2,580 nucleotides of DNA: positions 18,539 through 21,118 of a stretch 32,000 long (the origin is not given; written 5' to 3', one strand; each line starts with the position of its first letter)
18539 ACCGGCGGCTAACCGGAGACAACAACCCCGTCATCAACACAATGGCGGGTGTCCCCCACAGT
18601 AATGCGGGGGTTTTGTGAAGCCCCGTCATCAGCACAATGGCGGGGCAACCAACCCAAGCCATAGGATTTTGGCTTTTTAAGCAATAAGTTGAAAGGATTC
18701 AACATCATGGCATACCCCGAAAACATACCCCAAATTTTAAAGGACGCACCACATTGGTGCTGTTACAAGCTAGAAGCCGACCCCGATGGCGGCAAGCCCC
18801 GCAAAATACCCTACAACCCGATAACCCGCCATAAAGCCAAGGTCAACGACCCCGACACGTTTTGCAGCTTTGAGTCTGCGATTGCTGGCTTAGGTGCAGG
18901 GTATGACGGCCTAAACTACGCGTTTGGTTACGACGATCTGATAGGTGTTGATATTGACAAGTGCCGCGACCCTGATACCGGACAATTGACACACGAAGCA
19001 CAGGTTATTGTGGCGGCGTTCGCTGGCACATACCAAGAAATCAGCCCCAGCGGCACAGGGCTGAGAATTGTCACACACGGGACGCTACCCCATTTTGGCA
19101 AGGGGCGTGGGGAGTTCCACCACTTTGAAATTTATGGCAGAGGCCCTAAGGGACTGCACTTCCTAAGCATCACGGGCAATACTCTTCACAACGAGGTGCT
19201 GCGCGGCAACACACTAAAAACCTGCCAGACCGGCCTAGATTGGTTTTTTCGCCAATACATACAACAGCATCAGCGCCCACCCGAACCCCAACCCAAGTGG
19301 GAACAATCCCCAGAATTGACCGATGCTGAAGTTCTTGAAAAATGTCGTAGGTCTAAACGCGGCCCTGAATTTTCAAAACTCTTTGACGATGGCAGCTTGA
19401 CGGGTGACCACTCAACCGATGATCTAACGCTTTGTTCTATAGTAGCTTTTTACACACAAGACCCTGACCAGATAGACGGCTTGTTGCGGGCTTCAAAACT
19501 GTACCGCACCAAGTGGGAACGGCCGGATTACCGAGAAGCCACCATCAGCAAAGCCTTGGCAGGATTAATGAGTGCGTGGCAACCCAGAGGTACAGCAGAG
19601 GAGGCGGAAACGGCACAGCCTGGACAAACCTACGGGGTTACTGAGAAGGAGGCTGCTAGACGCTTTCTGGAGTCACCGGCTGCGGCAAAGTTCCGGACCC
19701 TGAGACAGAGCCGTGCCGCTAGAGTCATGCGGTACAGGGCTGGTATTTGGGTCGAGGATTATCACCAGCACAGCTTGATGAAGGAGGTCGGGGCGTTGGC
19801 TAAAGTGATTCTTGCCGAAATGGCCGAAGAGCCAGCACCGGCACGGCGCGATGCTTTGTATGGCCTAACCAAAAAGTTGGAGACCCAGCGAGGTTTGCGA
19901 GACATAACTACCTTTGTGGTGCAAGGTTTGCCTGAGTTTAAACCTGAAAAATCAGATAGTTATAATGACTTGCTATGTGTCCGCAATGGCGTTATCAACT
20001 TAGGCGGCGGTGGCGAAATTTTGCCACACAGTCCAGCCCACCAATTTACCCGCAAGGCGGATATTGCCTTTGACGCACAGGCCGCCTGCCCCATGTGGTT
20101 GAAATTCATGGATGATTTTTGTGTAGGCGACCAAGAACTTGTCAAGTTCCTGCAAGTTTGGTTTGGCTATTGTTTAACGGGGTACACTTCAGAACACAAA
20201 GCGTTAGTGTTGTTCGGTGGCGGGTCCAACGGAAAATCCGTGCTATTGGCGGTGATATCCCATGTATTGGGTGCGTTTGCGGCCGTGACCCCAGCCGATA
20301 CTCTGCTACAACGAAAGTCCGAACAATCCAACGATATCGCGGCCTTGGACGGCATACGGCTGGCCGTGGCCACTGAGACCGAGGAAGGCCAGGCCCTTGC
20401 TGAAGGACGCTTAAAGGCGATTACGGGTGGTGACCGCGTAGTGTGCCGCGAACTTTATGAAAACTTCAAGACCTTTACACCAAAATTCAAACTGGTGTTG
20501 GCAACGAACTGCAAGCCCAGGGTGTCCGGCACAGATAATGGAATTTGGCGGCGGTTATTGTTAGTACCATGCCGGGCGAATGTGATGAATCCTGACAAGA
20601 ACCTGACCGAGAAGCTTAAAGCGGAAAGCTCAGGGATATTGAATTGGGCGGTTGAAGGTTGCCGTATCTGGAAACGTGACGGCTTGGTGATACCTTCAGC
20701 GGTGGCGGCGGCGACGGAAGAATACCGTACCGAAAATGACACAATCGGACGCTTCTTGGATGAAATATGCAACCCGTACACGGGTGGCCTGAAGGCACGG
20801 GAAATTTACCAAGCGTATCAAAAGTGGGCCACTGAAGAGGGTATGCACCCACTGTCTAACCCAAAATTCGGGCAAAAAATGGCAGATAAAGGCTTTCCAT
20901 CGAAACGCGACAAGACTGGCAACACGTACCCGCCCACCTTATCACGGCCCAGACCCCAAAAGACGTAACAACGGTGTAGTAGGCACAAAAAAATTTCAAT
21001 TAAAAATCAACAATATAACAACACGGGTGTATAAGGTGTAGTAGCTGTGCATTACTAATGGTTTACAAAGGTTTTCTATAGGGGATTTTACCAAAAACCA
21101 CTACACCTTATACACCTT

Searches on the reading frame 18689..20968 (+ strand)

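Call 33: search_protein_families(library=pfam, proteins=[window:18689-20968:+])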
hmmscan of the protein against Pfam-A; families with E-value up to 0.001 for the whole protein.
window:18689-20968:+ (759 aa): 4 families
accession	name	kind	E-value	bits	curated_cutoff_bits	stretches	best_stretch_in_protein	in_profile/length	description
PF22763.1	NrS1-1_pol-like_HBD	-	1.9e-14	53.7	27.9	1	241-299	1-64/64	NrS-1 polymerase HBD domain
PF08706.16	D5_N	-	1.2e-11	45.5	22.4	1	351-478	16-144/145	D5 N terminal like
PF19263.5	DUF5906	-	4.7e-09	37.3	27.6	1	508-622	1-114/114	Family of unknown function (DUF5906)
PF03288.22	Pox_D5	-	7.2e-06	26.8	21.4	1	682-747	2-72/86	Poxvirus D5 protein-like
